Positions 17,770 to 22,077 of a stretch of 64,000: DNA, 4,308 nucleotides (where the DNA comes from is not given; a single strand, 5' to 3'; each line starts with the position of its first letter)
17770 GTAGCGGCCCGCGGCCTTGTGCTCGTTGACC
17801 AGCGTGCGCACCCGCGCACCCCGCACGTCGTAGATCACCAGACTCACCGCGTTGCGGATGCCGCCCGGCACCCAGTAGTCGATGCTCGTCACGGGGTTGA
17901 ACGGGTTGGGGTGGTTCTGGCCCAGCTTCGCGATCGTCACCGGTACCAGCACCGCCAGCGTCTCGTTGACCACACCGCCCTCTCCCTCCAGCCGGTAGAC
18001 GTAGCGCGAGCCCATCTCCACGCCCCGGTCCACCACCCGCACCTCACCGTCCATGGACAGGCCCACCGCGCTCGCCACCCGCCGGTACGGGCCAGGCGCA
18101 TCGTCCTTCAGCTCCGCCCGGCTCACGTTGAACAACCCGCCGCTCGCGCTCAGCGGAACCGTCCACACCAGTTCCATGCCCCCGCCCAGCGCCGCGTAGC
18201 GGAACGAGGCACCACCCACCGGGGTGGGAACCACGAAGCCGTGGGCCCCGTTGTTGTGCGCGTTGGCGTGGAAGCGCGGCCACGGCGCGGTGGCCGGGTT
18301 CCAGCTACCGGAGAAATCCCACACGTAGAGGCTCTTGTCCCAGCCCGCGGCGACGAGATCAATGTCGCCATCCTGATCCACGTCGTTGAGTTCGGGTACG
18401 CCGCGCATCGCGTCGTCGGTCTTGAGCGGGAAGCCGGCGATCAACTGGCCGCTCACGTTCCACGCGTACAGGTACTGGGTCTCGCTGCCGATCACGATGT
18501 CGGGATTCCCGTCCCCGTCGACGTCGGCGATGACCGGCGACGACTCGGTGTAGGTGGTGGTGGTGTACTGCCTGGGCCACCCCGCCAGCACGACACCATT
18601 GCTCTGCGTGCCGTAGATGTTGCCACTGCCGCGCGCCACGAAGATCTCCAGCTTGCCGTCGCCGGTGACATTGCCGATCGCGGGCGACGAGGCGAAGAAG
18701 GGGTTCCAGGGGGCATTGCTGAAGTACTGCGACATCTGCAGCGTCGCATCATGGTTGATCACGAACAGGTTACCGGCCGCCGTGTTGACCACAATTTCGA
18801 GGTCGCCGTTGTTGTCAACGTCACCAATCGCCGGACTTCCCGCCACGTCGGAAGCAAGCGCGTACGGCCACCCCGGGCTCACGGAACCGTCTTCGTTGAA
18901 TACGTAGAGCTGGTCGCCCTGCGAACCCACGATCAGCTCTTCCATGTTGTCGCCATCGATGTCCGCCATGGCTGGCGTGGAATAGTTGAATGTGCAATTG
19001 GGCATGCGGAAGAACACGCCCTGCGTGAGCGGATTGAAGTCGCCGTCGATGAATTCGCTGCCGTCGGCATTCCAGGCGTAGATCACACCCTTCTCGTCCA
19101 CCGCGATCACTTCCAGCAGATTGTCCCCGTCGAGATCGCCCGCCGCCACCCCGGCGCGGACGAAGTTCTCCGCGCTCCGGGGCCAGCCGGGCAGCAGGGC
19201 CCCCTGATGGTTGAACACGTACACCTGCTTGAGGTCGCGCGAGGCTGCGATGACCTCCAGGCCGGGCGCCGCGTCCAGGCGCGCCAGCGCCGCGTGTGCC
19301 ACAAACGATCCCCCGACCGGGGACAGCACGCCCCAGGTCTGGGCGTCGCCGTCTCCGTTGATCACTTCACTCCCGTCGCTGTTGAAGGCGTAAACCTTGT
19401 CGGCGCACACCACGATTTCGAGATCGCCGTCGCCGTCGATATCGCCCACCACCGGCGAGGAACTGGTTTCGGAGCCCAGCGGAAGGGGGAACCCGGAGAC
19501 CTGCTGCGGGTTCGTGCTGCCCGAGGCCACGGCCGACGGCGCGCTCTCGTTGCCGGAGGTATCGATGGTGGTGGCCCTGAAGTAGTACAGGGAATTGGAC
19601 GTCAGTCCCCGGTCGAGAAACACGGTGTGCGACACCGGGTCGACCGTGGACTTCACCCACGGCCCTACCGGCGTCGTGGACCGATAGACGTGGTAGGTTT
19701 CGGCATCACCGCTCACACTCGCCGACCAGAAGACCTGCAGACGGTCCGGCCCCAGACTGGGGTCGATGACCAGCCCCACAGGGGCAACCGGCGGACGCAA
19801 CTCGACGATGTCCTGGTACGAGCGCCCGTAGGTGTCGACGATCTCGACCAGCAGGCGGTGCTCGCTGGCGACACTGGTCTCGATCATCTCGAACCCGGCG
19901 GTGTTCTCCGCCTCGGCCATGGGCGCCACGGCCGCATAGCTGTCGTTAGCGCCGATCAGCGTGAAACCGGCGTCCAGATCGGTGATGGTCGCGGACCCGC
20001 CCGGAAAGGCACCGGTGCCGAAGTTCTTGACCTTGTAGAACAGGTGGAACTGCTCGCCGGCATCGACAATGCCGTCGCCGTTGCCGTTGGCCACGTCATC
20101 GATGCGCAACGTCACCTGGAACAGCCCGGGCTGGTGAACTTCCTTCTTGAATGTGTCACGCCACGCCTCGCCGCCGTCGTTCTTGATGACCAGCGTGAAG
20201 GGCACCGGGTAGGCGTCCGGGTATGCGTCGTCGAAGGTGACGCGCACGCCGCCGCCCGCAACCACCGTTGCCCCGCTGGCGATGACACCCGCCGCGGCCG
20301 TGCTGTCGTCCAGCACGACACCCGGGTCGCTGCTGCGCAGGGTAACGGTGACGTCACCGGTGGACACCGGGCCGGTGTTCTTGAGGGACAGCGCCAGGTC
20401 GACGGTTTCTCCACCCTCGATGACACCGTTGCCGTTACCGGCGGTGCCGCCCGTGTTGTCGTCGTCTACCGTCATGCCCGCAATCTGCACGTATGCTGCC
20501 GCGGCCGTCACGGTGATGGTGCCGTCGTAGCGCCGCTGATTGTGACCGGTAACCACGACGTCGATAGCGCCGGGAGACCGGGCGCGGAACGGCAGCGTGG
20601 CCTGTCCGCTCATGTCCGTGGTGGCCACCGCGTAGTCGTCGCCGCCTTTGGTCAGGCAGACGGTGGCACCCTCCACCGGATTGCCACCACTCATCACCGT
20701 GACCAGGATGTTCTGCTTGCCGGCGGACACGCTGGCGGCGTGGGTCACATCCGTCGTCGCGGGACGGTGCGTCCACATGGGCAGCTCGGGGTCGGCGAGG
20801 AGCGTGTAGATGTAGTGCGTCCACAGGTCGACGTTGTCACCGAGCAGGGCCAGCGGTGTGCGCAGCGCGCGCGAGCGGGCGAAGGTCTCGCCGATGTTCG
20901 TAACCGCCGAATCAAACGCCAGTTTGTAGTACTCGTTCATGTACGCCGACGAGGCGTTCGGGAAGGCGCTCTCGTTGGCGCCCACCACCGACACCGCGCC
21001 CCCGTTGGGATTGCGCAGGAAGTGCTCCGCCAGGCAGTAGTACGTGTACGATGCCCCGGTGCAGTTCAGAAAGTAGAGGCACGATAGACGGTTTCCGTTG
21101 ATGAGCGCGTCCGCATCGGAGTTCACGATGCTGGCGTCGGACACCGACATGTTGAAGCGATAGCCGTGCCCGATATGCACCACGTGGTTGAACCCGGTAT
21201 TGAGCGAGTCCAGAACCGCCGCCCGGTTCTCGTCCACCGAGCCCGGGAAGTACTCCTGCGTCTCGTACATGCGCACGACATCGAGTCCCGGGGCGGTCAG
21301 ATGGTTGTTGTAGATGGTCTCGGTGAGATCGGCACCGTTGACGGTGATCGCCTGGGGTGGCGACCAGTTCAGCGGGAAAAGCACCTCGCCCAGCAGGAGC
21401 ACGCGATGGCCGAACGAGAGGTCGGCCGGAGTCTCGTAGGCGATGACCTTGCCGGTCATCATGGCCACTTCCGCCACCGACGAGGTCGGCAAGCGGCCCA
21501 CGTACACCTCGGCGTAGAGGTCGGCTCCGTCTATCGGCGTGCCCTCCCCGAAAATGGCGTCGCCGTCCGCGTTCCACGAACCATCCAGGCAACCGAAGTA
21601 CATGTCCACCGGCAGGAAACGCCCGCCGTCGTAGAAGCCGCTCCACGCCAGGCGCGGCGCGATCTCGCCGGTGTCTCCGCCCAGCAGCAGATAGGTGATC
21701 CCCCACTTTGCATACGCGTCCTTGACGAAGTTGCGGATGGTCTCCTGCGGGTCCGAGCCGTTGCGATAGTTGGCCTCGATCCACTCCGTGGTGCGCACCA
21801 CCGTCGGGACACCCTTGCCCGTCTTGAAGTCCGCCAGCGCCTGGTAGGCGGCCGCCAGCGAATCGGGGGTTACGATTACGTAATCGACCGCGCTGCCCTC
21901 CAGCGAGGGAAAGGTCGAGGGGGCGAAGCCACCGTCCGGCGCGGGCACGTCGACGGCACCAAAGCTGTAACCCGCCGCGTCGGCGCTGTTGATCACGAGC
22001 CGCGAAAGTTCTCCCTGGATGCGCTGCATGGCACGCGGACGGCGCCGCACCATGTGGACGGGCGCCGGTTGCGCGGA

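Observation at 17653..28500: Near-identical ~580-nt 3' ends of the three giant genes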

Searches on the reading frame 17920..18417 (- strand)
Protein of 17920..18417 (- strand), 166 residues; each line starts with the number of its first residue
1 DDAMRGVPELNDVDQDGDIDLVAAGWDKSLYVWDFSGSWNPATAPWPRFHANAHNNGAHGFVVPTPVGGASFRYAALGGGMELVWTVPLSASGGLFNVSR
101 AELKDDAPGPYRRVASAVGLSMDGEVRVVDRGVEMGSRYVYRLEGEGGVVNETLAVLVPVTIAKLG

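Call 39: find_related_loci(query=A2, collection=metagenome_contigs, flank=10000)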
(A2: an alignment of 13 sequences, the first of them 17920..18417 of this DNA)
Query A2 (166 aa) in metagenome_contigs; peptide patterns used: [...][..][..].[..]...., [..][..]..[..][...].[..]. (x = any residue, [..] = any of these).
107 stretches matched a pattern; 23 encode a relative of the query (tblastn E <= 1e-3); 19 distinct loci.
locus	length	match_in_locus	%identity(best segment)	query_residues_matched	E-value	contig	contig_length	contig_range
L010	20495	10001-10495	60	1-166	4e-65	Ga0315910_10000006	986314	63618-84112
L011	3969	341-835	55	1-166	2e-59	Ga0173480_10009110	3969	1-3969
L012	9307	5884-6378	55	1-166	7e-59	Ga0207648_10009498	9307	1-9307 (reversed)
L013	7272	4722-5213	56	2-166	1e-58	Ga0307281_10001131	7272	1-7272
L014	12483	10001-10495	55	1-166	9e-57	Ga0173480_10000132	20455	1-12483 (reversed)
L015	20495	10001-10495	57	1-166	6e-57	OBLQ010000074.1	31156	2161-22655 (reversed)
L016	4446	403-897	54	1-166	6e-57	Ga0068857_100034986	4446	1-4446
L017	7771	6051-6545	55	1-166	1e-56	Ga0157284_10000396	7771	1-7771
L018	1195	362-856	52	2-166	3e-51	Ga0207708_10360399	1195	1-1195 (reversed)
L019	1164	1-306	58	1-103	5e-37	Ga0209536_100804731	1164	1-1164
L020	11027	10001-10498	49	2-165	2e-41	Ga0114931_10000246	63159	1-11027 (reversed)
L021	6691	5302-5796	43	1-165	1e-34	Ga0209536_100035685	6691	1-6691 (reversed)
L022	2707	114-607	58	1-166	2e-33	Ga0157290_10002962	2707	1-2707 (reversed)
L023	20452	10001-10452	48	1-151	9e-34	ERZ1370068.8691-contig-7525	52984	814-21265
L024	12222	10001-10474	34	4-165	9e-28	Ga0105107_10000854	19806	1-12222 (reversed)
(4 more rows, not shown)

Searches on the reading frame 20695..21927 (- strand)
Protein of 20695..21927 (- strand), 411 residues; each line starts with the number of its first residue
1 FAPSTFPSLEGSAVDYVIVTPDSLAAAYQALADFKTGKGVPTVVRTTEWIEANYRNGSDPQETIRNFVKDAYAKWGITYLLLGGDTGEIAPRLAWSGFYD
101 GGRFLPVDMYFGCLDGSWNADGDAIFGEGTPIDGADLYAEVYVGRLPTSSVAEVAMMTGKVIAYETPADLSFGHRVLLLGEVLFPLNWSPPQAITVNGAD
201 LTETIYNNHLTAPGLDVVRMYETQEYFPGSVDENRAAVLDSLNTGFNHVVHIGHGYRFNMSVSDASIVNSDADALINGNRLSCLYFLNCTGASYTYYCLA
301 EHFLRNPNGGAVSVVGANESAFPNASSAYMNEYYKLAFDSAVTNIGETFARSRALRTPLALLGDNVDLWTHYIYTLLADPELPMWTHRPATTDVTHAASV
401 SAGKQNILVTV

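Call 73: search_solved_structures(query=window:20695-21927:-, max_evalue=0.001, show_alignments=2)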
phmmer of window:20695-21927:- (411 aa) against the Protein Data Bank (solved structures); distinct sequences matched with E-value up to 0.001: 1.
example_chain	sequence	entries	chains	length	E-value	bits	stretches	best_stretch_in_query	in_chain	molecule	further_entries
4ief_B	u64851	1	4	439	2e-08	36.8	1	124-407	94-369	Gingipain R2 Mature Domain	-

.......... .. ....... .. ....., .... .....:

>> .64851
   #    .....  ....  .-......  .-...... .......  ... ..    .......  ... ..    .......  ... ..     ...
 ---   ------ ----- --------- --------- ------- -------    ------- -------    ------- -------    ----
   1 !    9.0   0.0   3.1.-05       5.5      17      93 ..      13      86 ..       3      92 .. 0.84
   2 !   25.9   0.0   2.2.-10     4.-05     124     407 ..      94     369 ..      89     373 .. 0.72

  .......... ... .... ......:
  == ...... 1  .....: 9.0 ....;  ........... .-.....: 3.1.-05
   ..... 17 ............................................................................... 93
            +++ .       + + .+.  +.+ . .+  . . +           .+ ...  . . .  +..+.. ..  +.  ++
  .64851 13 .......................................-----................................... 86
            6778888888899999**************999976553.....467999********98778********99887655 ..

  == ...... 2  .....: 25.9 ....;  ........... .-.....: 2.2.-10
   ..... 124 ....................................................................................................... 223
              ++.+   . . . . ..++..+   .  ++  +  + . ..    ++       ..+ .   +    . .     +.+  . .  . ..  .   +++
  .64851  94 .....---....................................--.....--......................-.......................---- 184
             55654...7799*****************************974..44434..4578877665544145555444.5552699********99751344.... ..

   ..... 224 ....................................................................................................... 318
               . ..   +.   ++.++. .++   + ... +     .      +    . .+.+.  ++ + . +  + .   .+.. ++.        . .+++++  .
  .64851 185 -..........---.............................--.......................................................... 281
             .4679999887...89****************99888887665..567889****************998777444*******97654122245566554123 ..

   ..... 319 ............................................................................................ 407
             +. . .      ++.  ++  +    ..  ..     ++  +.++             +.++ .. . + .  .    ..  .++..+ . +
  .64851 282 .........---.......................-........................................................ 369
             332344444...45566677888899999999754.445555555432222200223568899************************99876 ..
